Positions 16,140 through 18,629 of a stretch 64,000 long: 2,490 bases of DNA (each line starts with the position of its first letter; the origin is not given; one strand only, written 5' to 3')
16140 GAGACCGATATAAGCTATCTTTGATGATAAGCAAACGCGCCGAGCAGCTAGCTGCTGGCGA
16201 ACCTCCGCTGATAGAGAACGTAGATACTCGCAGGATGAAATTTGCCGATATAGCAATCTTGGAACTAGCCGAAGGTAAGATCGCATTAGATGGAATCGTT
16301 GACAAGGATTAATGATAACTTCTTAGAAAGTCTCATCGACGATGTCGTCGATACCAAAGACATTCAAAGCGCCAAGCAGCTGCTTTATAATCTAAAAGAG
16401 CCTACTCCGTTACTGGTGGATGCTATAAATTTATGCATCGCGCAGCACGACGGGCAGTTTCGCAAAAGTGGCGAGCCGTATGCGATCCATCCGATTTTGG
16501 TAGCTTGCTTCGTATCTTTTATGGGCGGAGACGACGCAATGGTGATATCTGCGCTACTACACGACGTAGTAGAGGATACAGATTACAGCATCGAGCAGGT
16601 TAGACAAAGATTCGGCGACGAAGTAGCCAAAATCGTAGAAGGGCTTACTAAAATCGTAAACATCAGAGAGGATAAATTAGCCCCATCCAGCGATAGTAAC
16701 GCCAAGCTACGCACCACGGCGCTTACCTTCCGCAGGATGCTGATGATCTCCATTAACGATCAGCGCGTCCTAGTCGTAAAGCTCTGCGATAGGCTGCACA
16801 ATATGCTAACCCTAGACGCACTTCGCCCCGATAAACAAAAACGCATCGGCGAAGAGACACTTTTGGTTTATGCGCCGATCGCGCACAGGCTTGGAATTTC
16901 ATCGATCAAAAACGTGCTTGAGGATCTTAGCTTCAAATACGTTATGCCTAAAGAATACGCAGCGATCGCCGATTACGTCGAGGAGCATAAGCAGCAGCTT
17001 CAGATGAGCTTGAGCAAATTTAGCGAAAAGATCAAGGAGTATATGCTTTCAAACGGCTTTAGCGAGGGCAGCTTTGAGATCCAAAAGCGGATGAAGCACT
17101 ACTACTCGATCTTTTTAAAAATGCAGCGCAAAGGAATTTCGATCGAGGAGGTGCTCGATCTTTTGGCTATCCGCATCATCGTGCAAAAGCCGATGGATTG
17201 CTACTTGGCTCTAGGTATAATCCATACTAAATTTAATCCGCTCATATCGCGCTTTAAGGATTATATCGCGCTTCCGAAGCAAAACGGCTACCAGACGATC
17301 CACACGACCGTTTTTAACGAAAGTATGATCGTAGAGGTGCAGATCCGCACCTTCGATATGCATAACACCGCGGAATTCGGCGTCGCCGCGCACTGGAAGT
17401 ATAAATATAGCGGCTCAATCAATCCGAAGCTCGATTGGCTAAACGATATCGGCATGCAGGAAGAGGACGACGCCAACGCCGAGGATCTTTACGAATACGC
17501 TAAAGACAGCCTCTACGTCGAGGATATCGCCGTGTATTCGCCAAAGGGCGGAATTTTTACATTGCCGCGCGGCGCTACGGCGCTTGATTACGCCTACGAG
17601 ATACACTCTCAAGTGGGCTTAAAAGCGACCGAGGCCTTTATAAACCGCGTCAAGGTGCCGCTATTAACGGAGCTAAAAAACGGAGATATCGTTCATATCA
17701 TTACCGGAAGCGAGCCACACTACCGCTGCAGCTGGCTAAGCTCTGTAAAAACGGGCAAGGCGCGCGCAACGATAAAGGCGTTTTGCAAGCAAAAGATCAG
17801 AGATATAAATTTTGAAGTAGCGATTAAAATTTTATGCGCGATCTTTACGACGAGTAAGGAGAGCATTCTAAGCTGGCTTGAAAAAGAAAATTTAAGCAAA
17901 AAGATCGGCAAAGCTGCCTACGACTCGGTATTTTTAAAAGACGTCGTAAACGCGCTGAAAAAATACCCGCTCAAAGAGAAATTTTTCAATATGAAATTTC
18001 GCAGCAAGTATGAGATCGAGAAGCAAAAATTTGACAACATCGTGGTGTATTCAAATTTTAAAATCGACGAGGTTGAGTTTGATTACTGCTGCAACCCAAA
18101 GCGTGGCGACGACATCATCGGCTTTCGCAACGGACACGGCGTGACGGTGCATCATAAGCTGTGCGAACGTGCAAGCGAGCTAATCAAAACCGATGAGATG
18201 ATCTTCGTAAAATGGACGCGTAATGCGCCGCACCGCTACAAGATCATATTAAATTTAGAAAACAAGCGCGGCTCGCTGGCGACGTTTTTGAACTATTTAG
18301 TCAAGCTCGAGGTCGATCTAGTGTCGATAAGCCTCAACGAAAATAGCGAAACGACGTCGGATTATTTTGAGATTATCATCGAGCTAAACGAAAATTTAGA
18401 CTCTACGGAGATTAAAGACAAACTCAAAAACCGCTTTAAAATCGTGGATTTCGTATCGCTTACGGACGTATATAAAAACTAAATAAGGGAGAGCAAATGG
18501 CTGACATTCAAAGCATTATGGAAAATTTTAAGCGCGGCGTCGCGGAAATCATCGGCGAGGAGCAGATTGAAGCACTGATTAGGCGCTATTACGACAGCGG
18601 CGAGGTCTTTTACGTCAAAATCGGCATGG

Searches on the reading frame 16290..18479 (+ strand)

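Call 42: search_protein_families(library=pfam, proteins=[window:16290-18479:+], max_evalue=0.0001)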
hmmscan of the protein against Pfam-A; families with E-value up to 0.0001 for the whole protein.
window:16290-18479:+ (730 aa): 4 families
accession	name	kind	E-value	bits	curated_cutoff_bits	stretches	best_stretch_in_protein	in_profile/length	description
PF04607.23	RelA_SpoT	-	6.3e-41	139.6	27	1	266-375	1-112/113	Region found in RelA / SpoT proteins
PF13328.12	HD_4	-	1.3e-40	139.1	27.2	1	45-203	1-155/156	HD domain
PF02824.27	TGS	-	1.2e-15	57.7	22.2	1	413-472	1-60/60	TGS domain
PF01966.28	HD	-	5.6e-06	27.1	22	1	64-172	1-116/116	HD domain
